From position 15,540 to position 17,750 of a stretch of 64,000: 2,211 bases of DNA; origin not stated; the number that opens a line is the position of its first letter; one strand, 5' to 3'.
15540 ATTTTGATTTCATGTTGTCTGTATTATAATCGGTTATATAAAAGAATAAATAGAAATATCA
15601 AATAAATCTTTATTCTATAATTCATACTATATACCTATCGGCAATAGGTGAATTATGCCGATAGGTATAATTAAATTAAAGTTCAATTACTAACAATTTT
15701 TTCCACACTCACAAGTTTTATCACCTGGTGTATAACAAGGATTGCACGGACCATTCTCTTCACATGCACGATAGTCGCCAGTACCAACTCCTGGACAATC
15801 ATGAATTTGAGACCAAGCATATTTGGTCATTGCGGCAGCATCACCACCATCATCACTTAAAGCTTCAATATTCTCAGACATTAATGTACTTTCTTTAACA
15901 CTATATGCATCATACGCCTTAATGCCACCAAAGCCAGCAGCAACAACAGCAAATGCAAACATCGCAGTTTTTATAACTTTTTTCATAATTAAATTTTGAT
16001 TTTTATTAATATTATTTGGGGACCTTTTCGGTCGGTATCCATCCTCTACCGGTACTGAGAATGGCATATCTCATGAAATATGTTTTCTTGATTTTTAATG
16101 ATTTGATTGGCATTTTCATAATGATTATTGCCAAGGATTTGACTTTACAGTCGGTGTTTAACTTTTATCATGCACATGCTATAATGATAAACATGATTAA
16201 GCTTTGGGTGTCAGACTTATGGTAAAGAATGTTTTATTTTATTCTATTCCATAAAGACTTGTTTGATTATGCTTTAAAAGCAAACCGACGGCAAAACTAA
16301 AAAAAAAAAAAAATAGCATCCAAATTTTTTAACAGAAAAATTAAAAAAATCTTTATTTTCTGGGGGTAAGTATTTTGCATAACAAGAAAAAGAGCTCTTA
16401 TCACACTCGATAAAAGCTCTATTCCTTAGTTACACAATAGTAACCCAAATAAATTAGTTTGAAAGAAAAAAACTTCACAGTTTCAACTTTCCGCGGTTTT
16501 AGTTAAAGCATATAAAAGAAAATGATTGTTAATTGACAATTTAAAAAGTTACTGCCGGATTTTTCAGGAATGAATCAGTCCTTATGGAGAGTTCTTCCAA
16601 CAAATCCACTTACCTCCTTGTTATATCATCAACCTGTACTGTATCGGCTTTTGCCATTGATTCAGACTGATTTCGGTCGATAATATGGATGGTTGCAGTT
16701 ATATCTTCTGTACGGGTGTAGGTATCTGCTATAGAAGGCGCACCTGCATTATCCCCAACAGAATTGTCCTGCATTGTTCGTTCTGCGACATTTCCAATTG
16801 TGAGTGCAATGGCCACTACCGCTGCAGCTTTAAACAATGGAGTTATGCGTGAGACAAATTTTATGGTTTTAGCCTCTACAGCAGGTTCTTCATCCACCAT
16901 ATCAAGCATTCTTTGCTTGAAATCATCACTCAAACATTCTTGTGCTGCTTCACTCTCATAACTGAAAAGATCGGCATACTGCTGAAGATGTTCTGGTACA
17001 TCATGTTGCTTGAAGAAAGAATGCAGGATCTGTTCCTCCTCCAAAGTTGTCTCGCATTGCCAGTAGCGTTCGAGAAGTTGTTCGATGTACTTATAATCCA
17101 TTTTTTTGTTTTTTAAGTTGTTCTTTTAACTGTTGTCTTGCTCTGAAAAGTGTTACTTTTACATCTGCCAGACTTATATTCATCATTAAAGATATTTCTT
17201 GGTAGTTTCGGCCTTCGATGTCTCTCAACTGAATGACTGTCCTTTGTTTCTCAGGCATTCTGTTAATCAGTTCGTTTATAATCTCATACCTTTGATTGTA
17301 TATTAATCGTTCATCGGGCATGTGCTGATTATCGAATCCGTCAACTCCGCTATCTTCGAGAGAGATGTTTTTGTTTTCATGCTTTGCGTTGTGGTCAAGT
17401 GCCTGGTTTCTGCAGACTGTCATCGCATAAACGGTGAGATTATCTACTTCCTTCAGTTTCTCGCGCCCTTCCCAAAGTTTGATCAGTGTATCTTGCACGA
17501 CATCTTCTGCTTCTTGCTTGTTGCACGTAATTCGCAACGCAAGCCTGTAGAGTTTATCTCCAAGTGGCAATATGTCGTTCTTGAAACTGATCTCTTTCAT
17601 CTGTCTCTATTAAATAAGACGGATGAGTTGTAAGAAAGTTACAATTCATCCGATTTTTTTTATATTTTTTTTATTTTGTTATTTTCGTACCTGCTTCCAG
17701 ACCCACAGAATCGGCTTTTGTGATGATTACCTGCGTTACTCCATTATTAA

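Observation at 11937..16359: Three copies of a conserved leader element of about 104 nt upstream of island genes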

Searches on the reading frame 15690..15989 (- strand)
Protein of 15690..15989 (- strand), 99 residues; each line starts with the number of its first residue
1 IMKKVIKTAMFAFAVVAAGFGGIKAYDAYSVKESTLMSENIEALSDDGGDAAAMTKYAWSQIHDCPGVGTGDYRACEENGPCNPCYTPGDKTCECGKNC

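Call 9: search_protein_families(library=ncbifam, proteins=[window:15690-15989:-], max_evalue=0.01)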
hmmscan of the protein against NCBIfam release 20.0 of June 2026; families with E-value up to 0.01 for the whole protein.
window:15690-15989:- (99 aa): 0 families

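Call 10: search_protein_families(library=pfam, proteins=[window:15690-15989:-], max_evalue=0.01)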
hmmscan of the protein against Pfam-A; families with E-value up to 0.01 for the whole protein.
window:15690-15989:- (99 aa): 1 family
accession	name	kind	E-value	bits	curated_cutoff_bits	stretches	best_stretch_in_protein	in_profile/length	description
PF14055.11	NVEALA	-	1.3e-05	25.2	27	1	3-77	1-46/62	NVEALA protein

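Call 15: find_encoding_contigs(protein=window:15693-15986:-, flank=6000, max_places=10)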
Protein seq(98 aa) (98 aa): no gene with exactly this product is on record in the collection.

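Call 29: find_homologous_proteins(query=window:15693-15986:-, max_evalue=0.001)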
Query seq(98 aa) (98 aa): 11 proteins with E <= 0.001 among 13 candidates.
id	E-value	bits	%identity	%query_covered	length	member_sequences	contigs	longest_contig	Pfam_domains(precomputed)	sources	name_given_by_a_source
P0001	5.8e-60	218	99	100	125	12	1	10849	-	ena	-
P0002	6.5e-18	83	57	86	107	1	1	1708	-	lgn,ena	-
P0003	1.1e-15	76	80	50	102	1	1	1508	-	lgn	-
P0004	1.6e-15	75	69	62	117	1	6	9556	-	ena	-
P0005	7.2e-15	73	72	56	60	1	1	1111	-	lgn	-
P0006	9.9e-14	70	81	52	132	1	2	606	-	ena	-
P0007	5.9e-13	67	53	86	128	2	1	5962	-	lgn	-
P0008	2.7e-7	49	65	45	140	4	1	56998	-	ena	-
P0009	3.9e-6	45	54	54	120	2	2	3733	-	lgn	-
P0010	1.1e-5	44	54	54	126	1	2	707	-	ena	-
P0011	1.3e-5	44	54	54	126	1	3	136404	-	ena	-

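Call 30: find_encoding_contigs(protein=P0008, flank=8000, max_places=6)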
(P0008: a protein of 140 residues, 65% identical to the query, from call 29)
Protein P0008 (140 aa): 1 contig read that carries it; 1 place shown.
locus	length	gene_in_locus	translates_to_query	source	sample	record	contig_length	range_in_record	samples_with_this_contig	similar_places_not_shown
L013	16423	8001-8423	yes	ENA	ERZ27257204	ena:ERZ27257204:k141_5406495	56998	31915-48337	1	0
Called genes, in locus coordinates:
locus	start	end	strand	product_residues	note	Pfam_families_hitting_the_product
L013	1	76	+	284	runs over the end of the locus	PF01790:LGT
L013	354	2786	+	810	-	PF00696:AA_kinase, PF01842:ACT (faint), PF13840:ACT_7, PF22468:ACT_9, PF13840:ACT_7, PF22468:ACT_9, PF03447:NAD_binding_3, PF00742:Homoserine_dh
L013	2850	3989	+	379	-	PF01676:Metalloenzyme, PF10143:PhosphMutase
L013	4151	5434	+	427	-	PF14821:Thr_synth_N, PF00291:PALP, PF24857:THR4_C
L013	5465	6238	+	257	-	PF00702:Hydrolase (faint), PF08282:Hydrolase_3, PF12710:HAD (faint), PF05116:S6PP (weak)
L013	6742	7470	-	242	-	PF16412:DUF5020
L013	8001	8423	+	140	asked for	-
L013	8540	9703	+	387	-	PF17170:DUF5128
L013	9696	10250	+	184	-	-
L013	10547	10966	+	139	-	PF01230:HIT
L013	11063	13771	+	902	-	-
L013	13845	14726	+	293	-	PF00756:Esterase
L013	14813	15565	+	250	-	PF08713:DNA_alkylation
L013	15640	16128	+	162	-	-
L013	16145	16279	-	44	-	-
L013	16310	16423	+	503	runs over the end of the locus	PF00135:COesterase, PF20434:BD-FAE, PF07859:Abhydrolase_3 (weak), PF00135:COesterase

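Call 31: find_encoding_contigs(protein=P0011, flank=8000, max_places=6)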
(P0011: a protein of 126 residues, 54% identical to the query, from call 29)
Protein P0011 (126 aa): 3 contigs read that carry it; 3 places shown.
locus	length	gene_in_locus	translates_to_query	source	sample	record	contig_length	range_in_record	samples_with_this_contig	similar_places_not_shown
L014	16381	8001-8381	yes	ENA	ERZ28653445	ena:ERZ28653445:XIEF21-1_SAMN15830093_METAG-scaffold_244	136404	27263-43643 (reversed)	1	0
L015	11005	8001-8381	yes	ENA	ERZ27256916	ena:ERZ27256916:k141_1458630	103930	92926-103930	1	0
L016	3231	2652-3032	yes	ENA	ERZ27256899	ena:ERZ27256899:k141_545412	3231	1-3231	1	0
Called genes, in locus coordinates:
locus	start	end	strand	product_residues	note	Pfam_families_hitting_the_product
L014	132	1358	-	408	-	PF16491:Peptidase_M48_N, PF01435:Peptidase_M48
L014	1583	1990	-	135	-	PF13648:Lipocalin_4 (weak)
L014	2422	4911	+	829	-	PF04616:Glyco_hydro_43, PF03422:CBM_6, PF01270:Glyco_hydro_8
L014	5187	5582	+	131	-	PF06397:Desulfoferrod_N (weak), PF01880:Desulfoferrodox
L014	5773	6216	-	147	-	PF02502:LacAB_rpiB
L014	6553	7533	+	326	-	PF02595:Gly_kinase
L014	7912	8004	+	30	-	-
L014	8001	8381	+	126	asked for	-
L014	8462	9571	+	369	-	-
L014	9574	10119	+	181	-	-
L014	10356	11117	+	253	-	-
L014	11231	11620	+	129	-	-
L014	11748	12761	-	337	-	PF00004:AAA, PF17866:AAA_lid_6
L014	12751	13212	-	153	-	-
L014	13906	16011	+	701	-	PF03477:ATP-cone, PF13597:NRDD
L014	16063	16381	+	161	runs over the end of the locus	PF13353:Fer4_12 (weak)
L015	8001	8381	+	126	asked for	-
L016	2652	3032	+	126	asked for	-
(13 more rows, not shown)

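Call 32: find_encoding_contigs(protein=P0004, flank=8000, max_places=6)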
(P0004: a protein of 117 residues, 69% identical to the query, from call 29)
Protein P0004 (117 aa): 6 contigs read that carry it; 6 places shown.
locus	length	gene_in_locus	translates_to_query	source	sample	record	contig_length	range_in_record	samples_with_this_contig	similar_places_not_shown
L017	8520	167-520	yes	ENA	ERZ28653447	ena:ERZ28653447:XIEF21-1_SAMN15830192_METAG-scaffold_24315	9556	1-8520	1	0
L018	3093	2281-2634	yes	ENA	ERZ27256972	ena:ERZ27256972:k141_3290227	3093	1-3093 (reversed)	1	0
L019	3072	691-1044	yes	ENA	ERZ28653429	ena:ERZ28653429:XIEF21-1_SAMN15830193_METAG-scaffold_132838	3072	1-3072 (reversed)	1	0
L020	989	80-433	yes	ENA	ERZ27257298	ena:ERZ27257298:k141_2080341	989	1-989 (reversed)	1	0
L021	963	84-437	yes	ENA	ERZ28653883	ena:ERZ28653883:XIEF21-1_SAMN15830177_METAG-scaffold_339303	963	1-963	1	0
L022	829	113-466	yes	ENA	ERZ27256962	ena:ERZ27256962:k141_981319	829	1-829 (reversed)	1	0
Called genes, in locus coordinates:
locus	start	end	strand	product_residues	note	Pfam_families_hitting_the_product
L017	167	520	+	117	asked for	-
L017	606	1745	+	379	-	PF17170:DUF5128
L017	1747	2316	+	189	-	-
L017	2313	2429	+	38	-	-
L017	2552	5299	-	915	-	PF02574:S-methyl_trans, PF00809:Pterin_bind, PF02607:B12-binding_2, PF02310:B12-binding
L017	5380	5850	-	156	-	PF01668:SmpB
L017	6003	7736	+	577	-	PF00916:Sulfate_transp, PF01740:STAS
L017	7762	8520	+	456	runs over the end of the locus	PF13555:AAA_29 (faint), PF00005:ABC_tran, PF02463:SMC_N (faint), PF03193:RsgA_GTPase (faint), PF13401:AAA_22 (faint), PF13476:AAA_23 (faint), PF00005:ABC_tran, PF13304:AAA_21 (weak)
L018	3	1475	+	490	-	?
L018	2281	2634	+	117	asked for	-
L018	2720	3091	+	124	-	?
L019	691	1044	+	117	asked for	-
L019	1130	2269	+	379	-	PF17170:DUF5128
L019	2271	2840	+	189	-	-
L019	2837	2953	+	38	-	-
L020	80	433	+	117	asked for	-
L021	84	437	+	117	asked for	-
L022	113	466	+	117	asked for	-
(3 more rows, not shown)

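Call 35: find_encoding_contigs(protein=P0007, flank=6000, max_places=4)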
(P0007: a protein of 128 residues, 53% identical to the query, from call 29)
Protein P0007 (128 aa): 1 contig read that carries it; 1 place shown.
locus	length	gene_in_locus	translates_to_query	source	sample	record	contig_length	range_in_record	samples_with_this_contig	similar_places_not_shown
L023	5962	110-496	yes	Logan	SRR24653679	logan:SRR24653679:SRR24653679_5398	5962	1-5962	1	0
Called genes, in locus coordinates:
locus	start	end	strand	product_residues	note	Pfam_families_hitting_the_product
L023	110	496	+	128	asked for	-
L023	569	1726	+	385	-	PF17170:DUF5128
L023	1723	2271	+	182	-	-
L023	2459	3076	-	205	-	PF01226:Form_Nir_trans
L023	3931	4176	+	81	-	-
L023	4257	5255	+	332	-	-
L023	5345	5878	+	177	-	-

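Call 36: find_encoding_contigs(protein=P0009, flank=6000, max_places=4)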
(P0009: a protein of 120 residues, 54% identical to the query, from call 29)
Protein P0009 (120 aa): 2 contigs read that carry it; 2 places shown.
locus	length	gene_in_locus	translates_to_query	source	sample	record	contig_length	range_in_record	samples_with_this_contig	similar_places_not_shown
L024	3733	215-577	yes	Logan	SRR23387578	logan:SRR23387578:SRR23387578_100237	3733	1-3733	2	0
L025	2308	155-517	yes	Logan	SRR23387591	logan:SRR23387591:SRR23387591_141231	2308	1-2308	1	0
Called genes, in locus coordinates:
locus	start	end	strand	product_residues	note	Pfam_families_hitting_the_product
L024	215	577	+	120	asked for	-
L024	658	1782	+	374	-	-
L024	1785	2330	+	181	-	-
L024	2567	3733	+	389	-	?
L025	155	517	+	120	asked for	-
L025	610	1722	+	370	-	-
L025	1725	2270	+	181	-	-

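Call 41: find_homologous_proteins(query=A2, max_evalue=0.001)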
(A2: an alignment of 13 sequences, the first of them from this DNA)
Query A2 (13 sequences) (98 aa, profile of the alignment): 49 proteins with E <= 0.001 among 3155 candidates.
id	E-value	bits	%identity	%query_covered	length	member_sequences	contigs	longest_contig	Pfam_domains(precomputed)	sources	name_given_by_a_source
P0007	2.2e-30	123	53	86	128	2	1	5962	-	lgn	-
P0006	7.9e-30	121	81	52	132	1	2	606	-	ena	-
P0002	1.3e-29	121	57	86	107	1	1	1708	-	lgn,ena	-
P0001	7.1e-28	115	99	100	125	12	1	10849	-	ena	-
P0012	2.3e-27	113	77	52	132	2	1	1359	-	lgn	-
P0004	2.5e-27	113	69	62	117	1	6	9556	-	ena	-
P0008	1.4e-26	111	65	45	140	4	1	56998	-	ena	-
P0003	6.1e-26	109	80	50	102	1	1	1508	-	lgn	-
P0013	2.3e-24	104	59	46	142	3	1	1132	-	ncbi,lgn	-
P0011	1.5e-23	101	54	54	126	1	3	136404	-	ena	-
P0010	2.3e-23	101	54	54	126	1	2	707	-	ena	-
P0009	5.0e-23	99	54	54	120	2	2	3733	-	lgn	-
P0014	5.2e-23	99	61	58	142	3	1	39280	-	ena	-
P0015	5.8e-22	96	57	46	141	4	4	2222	-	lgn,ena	-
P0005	1.5e-21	95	72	56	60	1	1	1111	-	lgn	-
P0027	2.0e-16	78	46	93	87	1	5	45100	-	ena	-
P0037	8.4e-10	57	40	45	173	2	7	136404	-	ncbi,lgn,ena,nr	ncbi:MAG: hypothetical protein J5805_06430 [Bacteroidaceae bacterium]|nr:hypothetical protein [Bacte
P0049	6.2e-4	38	-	-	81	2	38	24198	PF14055.12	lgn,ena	-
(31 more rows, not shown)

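Call 42: find_encoding_contigs(protein=P0027, flank=4000, max_places=6)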
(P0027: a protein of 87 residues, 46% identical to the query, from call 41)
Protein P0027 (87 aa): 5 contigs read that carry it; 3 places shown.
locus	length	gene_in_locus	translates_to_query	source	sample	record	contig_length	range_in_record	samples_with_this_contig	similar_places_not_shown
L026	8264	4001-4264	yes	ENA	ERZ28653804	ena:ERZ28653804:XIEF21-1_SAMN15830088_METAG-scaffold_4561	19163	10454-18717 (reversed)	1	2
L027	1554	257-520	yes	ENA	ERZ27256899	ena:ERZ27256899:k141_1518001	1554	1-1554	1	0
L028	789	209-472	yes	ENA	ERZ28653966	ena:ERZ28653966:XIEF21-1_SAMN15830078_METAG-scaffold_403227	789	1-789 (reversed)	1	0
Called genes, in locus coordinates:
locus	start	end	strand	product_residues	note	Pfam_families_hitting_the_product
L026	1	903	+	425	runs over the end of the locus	PF04468:PSP1, PF28472:PSP1_3rd, PF28473:YaaT_C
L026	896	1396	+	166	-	PF14109:GldH_lipo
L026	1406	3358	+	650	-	PF01640:Peptidase_C10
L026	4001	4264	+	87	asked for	-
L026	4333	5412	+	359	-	PF15869:TolB_like (faint)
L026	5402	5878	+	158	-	-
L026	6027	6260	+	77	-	-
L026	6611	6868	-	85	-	PF01458:SUFBD_core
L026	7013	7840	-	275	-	PF19295:SufBD_N, PF01458:SUFBD_core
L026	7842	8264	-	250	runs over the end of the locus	PF02463:SMC_N (weak), PF00005:ABC_tran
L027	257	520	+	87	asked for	-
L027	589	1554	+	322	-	?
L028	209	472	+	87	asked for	-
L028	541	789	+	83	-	?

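Call 43: find_encoding_contigs(protein=P0037, flank=4000, max_places=7)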
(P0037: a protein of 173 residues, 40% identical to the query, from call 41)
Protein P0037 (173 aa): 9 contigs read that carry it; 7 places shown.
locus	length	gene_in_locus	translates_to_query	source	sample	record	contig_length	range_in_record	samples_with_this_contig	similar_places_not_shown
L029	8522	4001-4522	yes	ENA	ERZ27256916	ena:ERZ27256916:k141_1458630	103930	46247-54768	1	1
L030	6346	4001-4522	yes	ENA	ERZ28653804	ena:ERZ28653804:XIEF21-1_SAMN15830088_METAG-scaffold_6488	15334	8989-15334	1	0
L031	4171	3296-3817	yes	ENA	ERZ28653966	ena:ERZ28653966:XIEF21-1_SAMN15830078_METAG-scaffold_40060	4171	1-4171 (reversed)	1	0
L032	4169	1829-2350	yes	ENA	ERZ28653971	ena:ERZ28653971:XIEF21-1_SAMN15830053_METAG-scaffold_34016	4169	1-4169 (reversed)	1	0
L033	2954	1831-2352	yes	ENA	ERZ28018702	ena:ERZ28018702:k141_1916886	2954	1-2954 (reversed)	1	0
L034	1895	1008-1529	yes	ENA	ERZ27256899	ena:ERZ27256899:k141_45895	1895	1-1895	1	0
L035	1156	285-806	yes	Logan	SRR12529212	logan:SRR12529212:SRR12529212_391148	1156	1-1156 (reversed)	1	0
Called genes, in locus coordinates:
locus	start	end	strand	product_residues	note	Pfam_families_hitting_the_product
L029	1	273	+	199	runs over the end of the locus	PF02545:Maf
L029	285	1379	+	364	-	PF00890:FAD_binding_2 (faint), PF01266:DAO (weak), PF13450:NAD_binding_8, PF01593:Amino_oxidase, PF03275:GLF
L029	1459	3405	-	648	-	PF14508:GH97_N, PF10566:Glyco_hydro_97, PF14509:GH97_C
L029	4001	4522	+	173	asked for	-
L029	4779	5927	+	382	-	PF17170:DUF5128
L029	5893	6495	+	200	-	-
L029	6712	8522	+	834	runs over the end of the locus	PF01588:tRNA_bind, PF03483:B3_4, PF03484:B5, PF17759:tRNA_synthFbeta, PF03147:FDX-ACB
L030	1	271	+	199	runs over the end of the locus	PF02545:Maf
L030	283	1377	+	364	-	PF00890:FAD_binding_2 (faint), PF01266:DAO (weak), PF13450:NAD_binding_8, PF01593:Amino_oxidase, PF03275:GLF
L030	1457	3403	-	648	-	PF14508:GH97_N, PF10566:Glyco_hydro_97, PF14509:GH97_C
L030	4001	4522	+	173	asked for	-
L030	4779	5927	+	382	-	PF17170:DUF5128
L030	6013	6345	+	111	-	?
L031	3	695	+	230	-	?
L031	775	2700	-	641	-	PF14508:GH97_N, PF10566:Glyco_hydro_97, PF14509:GH97_C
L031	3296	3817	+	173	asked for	-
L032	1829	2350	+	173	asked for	-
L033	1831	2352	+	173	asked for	-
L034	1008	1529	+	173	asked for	-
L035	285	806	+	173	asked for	-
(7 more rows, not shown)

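Call 44: find_encoding_contigs(protein=P0049, flank=4000, max_places=8)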
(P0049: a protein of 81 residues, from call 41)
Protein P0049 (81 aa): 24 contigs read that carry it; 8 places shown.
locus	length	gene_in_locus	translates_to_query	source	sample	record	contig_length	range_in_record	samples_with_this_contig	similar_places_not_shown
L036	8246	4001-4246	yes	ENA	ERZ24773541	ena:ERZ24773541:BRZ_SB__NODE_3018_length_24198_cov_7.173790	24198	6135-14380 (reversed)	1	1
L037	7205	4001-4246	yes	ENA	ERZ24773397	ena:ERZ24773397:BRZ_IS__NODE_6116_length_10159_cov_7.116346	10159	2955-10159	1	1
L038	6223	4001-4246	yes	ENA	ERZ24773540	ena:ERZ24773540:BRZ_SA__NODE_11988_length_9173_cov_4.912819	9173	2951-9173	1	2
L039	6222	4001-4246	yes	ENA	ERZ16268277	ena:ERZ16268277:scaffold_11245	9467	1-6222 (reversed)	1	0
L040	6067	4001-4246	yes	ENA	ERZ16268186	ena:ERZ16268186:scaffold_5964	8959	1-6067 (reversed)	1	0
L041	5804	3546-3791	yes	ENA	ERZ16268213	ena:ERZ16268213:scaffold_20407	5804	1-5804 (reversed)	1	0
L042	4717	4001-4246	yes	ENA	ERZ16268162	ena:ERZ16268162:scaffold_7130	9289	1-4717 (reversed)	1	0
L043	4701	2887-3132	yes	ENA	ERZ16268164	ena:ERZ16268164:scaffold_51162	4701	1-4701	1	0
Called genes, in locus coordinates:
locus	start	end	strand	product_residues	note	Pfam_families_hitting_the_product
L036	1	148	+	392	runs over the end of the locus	PF13970:DUF4221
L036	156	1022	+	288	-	PF22544:HYDIN_VesB_CFA65-like_Ig, PF07610:DUF1573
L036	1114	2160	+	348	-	-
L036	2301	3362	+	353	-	PF00486:Trans_reg_C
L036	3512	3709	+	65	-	PF14055:NVEALA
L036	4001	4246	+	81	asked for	PF14055:NVEALA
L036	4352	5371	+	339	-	PF15869:TolB_like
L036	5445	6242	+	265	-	PF22544:HYDIN_VesB_CFA65-like_Ig, PF07610:DUF1573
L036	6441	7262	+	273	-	PF10502:Peptidase_S26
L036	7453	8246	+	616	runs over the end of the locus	-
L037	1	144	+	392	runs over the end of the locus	PF13970:DUF4221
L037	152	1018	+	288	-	PF22544:HYDIN_VesB_CFA65-like_Ig, PF07610:DUF1573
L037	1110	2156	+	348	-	-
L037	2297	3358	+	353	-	PF00486:Trans_reg_C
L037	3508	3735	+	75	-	PF14055:NVEALA (weak)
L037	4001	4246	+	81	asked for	PF14055:NVEALA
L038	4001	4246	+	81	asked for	PF14055:NVEALA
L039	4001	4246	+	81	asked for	PF14055:NVEALA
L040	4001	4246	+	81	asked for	PF14055:NVEALA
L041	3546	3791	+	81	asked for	PF14055:NVEALA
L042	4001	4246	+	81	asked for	PF14055:NVEALA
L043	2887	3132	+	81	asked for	PF14055:NVEALA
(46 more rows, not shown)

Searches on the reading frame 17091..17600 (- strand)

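Call 9: search_protein_families(library=ncbifam, proteins=[window:17091-17600:-], max_evalue=0.01)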
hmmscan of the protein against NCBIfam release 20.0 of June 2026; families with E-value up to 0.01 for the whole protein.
window:17091-17600:- (169 aa): 102 families (the best 25 are shown)
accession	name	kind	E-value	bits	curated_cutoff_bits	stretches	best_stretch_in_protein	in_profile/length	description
NF058625.1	sigma_PG0214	equivalog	9.2e-53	178.4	130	1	1-167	1-166/170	GFO_1088 family ECF-type sigma factor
TIGR02985.1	Sig70_bacteroi1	subfamily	5.5e-32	111.2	126.4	1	15-162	12-162/162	RNA polymerase sigma-70 factor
TIGR02937.1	sigma70-ECF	superfamily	1e-27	96.8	42.9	1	16-162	13-165/165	sigma-70 family RNA polymerase sigma factor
TIGR02950.1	SigM_subfam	subfamily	5.1e-27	94.7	147.95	1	16-162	12-158/159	RNA polymerase sigma factor, SigM family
NF008888.0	PRK11922.1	equivalog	5.7e-22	78.5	204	1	16-165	42-199/231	RNA polymerase sigma factor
NF004113.0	PRK05602.1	equivalog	2.4e-21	76.3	208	1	16-166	57-205/211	RNA polymerase sigma factor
TIGR02983.1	SigE-fam_strep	subfamily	2.6e-21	76.2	141.55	1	15-165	17-161/162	SigE family RNA polymerase sigma factor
NF007223.0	PRK09641.1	equivalog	1.2e-20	74.2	209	1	15-164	29-186/187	RNA polymerase sigma factor SigW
NF009174.0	PRK12522.1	equivalog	4.3e-20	72.4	217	1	15-165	14-170/175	RNA polymerase sigma factor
NF009166.1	PRK12513.1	equivalog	3.6e-19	69.2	206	1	16-166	34-190/193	RNA polymerase sigma factor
TIGR02947.1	SigH_actino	hypoth_equivalog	3.7e-19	69.2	251.55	1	4-163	11-180/193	RNA polymerase sigma-70 factor, TIGR02947 family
NF009172.0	PRK12519.1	subfamily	8.5e-19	67.8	222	1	17-165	42-192/194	RNA polymerase sigma factor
NF007226.0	PRK09644.1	equivalog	1.7e-18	67.2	199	1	16-166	13-161/166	RNA polymerase sigma factor SigM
NF009176.0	PRK12524.1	equivalog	2.1e-18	66.8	264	1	13-168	35-190/196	RNA polymerase sigma factor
NF009190.0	PRK12538.1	equivalog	2.3e-18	66.7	303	1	15-167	74-224/233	RNA polymerase sigma factor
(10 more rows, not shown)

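Call 10: search_protein_families(library=pfam, proteins=[window:17091-17600:-], max_evalue=0.01)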
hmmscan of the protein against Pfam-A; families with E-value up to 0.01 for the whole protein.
window:17091-17600:- (169 aa): 4 families
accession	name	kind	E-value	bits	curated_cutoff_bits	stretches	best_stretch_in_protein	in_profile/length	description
PF08281.18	Sigma70_r4_2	-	1.4e-15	57.1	25.7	1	106-158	2-54/54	Sigma-70, region 4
PF04542.20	Sigma70_r2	-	2e-14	53.5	24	1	14-73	6-67/71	Sigma-70 region 2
PF04545.22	Sigma70_r4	-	2.7e-11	43.2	24.1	1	112-160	2-50/50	Sigma-70, region 4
PF07638.17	Sigma70_ECF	-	0.0017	18.7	21.1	1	105-163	127-184/185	ECF sigma factor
